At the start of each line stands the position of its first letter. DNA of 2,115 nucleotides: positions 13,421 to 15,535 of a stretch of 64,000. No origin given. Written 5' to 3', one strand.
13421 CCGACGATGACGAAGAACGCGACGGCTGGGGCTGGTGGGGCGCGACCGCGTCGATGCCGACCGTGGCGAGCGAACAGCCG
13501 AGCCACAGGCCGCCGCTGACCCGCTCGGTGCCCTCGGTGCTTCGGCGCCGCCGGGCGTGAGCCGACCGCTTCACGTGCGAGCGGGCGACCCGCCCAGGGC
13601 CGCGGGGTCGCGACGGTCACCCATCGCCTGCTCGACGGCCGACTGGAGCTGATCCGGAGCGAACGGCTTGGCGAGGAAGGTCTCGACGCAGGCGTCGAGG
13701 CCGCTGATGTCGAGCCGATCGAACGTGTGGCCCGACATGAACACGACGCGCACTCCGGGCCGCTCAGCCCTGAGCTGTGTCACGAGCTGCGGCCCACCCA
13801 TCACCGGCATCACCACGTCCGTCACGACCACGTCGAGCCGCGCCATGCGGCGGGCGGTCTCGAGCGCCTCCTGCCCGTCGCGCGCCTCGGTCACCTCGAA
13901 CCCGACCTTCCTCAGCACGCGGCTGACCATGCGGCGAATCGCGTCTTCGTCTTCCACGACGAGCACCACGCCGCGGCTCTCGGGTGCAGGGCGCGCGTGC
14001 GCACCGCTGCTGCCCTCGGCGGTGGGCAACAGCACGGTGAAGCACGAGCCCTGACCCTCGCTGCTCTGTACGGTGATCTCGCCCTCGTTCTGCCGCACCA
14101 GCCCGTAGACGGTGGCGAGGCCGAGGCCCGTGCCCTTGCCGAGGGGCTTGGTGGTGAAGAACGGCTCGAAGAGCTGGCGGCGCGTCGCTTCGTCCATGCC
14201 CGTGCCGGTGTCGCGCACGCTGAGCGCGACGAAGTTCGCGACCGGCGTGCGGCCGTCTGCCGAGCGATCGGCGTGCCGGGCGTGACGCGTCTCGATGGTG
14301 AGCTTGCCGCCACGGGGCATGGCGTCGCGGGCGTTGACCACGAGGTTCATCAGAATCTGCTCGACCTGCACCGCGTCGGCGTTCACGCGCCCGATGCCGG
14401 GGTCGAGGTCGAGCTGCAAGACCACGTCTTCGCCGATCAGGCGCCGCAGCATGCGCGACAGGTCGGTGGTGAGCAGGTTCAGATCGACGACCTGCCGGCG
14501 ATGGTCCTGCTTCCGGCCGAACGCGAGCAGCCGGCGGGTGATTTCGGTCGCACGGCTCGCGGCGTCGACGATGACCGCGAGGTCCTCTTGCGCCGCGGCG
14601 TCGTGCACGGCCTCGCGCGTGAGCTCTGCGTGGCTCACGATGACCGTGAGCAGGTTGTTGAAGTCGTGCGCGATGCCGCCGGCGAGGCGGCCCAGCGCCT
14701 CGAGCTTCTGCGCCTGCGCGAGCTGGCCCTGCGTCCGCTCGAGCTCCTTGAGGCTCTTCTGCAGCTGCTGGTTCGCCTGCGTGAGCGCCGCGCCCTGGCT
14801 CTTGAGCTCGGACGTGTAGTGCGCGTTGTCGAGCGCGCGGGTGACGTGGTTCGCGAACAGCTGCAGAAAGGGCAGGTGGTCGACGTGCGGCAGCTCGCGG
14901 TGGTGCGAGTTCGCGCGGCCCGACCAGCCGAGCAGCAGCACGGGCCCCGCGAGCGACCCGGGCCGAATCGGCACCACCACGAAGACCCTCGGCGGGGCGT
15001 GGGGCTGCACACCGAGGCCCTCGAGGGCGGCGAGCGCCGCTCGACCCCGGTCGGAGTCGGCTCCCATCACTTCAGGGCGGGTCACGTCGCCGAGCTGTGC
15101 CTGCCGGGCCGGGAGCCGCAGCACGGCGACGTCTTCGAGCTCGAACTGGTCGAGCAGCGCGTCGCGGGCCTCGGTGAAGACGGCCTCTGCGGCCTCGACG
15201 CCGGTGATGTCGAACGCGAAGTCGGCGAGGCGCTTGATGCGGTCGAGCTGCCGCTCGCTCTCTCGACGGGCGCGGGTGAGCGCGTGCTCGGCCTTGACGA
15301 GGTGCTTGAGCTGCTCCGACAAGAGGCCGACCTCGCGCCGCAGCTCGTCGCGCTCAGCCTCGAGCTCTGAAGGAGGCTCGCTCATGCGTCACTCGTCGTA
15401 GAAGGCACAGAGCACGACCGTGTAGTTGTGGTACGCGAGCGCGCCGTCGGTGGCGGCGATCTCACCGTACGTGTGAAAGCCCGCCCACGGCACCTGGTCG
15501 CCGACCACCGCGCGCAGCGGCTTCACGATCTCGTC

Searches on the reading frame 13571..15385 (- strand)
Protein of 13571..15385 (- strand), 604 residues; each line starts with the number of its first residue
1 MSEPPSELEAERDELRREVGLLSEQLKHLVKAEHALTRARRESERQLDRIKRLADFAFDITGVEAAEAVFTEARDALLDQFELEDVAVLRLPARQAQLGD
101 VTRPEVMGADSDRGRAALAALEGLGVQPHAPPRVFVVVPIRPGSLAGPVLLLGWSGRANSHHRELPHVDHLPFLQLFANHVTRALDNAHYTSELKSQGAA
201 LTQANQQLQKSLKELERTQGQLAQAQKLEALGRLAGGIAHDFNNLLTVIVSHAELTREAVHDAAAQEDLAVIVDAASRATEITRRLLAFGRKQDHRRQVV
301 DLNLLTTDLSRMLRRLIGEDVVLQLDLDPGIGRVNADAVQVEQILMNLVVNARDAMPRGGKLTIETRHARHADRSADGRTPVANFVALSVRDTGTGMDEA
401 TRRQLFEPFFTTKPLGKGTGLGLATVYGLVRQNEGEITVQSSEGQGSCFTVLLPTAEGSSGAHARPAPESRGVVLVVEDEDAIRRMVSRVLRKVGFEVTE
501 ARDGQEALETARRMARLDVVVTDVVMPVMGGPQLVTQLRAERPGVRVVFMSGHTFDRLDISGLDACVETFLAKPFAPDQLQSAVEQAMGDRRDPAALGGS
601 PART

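Call 63: search_protein_families(library=pfam, proteins=[window:13571-15385:-], max_evalue=0.0001)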
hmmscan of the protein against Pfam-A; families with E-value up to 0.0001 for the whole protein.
window:13571-15385:- (604 aa): 3 families
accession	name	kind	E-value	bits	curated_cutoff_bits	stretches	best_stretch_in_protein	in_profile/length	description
PF00072.30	Response_reg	-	1.2e-24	87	30.2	1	474-585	1-111/111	Response regulator receiver domain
PF02518.31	HATPase_c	-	2.2e-22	80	26.4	1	337-456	2-110/111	Histidine kinase-, DNA gyrase B-, and HSP90-like ATPase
PF00512.31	HisKA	-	6.9e-08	32.9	26.9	1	231-293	2-64/66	His Kinase A (phospho-acceptor) domain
